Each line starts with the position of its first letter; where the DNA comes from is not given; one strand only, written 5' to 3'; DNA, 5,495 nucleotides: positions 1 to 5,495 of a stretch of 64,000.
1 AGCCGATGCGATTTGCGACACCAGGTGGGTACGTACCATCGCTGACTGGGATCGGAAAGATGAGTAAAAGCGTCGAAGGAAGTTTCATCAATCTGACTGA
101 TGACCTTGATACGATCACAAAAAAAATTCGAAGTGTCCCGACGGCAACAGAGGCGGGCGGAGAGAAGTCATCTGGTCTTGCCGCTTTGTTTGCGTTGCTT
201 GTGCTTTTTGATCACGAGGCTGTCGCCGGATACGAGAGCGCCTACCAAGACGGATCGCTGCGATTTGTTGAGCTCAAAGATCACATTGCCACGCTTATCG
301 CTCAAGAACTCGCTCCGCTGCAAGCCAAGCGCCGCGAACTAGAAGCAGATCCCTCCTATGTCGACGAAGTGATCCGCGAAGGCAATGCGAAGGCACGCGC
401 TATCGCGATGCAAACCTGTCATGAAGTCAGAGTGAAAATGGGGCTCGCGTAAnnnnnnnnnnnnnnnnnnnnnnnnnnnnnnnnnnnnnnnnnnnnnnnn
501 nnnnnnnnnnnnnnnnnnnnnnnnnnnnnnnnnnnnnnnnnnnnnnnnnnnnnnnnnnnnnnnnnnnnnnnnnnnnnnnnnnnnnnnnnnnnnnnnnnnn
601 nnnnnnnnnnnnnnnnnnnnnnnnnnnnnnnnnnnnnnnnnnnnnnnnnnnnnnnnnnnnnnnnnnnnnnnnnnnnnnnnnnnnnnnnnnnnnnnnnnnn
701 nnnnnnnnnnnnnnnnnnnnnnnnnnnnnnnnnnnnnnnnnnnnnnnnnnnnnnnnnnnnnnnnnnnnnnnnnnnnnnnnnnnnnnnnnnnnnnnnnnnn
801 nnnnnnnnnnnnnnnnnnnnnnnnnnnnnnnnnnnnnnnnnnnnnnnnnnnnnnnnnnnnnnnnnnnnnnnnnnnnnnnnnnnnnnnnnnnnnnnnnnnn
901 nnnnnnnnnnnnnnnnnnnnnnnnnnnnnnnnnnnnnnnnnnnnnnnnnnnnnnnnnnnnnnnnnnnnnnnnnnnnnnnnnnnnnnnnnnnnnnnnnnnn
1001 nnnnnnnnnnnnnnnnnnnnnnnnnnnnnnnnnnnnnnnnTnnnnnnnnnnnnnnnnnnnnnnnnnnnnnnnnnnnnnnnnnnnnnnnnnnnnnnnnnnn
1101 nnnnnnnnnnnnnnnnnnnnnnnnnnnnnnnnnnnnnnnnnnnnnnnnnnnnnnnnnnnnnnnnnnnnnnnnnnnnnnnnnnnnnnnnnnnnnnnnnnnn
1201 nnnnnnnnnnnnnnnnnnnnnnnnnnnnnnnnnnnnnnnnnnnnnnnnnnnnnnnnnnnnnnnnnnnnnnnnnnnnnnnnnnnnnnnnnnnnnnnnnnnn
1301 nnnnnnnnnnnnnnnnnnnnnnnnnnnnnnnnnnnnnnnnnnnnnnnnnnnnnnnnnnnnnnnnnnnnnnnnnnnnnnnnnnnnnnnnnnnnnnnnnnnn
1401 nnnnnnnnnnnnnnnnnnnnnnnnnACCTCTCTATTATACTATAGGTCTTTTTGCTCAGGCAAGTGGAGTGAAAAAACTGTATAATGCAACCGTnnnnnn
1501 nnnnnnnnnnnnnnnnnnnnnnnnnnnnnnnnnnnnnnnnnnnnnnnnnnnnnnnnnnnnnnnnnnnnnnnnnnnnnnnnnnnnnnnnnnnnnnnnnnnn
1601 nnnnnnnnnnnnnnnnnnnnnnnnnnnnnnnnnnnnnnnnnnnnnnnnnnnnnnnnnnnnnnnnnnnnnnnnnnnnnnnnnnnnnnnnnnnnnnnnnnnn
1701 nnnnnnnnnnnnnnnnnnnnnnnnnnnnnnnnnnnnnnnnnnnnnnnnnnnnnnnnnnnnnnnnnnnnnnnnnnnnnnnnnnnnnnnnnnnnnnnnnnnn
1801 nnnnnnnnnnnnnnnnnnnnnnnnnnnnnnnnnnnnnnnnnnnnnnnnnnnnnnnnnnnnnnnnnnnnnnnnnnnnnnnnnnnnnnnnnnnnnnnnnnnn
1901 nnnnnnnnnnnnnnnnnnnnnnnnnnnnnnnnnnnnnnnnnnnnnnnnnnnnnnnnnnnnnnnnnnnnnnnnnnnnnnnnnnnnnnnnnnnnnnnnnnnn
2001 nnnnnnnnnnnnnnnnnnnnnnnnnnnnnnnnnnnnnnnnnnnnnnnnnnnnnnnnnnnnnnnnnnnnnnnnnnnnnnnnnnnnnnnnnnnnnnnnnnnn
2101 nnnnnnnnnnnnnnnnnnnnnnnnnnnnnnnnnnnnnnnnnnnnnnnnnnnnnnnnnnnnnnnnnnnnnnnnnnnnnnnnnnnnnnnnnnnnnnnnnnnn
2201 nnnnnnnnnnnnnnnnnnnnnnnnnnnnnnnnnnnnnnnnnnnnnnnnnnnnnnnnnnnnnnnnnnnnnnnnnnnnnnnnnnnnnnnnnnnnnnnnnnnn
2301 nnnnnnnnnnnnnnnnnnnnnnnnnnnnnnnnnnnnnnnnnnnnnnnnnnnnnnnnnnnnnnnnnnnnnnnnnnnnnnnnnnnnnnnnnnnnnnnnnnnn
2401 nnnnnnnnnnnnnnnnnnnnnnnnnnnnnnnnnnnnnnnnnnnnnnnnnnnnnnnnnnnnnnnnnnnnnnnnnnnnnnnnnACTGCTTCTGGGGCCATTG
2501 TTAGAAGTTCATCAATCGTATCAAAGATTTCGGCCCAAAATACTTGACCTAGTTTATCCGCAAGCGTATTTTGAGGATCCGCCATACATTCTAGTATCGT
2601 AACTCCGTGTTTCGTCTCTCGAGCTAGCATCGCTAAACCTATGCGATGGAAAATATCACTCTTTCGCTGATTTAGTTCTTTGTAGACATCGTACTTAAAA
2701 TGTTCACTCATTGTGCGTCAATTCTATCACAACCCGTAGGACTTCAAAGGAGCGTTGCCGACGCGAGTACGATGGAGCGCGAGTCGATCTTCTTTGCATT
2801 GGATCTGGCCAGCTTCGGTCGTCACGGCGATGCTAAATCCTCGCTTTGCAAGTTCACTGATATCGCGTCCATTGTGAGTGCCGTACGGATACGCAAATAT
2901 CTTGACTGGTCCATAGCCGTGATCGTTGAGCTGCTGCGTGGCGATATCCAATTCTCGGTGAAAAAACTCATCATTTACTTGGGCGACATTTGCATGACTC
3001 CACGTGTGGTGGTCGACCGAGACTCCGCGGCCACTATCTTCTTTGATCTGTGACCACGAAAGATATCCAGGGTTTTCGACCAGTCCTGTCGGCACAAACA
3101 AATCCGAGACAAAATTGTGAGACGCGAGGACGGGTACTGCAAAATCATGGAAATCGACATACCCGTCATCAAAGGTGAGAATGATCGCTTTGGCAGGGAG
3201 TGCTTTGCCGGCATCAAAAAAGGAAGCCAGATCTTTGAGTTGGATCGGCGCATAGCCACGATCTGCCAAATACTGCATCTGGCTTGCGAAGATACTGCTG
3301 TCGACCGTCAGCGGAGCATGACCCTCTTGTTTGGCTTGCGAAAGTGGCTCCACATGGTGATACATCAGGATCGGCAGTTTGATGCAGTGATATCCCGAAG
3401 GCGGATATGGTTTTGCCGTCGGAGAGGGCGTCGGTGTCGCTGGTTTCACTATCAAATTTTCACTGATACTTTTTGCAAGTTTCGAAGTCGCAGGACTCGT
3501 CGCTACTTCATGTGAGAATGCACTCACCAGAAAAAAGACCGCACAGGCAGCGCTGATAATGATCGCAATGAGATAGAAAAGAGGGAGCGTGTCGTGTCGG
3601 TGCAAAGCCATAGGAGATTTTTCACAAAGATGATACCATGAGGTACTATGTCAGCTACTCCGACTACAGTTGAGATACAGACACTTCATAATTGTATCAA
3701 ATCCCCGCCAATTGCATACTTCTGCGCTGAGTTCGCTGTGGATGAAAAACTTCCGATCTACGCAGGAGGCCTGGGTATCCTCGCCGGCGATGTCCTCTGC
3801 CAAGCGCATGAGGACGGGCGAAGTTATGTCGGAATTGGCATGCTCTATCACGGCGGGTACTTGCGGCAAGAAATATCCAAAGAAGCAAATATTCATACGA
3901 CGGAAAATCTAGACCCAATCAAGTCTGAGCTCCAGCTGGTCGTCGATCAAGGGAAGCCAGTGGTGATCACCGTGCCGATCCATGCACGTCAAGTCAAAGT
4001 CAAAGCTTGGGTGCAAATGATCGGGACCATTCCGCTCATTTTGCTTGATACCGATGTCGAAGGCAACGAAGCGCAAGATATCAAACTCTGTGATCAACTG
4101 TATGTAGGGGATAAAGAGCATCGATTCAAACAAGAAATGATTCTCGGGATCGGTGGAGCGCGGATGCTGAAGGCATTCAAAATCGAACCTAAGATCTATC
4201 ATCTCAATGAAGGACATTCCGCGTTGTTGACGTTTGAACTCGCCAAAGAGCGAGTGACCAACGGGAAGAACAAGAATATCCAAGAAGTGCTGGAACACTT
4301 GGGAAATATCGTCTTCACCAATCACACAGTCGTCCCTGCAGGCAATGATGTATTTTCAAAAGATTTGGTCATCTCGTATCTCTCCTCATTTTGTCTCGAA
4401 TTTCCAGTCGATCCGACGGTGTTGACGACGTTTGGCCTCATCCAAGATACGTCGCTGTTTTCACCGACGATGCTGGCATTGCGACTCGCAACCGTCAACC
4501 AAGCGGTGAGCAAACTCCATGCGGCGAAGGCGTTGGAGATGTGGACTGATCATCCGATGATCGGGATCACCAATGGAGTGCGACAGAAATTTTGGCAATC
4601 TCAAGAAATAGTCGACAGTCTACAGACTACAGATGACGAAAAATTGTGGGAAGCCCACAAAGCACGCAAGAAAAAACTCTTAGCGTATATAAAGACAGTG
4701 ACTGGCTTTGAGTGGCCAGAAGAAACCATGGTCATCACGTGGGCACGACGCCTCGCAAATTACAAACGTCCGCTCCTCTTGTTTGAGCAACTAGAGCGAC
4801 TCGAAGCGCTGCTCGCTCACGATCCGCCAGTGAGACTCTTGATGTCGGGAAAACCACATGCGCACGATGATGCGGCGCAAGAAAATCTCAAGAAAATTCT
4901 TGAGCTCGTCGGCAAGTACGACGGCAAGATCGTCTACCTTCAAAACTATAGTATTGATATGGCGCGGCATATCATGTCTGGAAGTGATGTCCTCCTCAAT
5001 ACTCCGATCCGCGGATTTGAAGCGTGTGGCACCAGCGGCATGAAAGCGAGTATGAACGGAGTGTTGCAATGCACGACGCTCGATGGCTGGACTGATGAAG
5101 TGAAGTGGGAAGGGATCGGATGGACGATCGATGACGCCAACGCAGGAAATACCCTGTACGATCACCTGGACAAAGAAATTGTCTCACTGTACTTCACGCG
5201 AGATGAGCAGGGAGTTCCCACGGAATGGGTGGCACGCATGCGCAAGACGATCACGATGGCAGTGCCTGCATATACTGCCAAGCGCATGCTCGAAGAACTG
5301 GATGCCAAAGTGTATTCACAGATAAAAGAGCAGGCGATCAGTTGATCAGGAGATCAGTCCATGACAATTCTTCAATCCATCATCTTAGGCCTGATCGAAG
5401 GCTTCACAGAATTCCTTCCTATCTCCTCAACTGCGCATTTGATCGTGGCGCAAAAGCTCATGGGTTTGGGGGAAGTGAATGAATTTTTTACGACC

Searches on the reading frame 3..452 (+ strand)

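Call 49: search_protein_families(library=pfam, proteins=[window:3-452:+], max_evalue=0.00001)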
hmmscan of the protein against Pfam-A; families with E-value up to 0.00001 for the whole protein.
window:3-452:+ (149 aa): 1 family
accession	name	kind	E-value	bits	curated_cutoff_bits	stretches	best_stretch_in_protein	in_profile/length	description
PF00579.31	tRNA-synt_1b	-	7e-06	26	21.1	1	10-59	189-238/292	tRNA synthetases class I (W and Y)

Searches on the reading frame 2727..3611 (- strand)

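Call 49: search_protein_families(library=pfam, proteins=[window:2727-3611:-], max_evalue=0.00001)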
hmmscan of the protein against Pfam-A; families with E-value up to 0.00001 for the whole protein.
window:2727-3611:- (294 aa): 1 family
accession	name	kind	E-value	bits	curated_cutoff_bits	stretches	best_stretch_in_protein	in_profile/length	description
PF01522.26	Polysacc_deac_1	-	1e-19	71.2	23.1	1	137-259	3-121/124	Polysaccharide deacetylase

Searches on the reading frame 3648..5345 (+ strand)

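Call 49: search_protein_families(library=pfam, proteins=[window:3648-5345:+], max_evalue=0.00001)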
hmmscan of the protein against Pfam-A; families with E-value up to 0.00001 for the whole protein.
window:3648-5345:+ (565 aa): 1 family
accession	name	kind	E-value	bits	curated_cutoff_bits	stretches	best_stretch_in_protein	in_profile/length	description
PF00343.26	Phosphorylase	-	1.7e-19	70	27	1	311-484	392-583/713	Carbohydrate phosphorylase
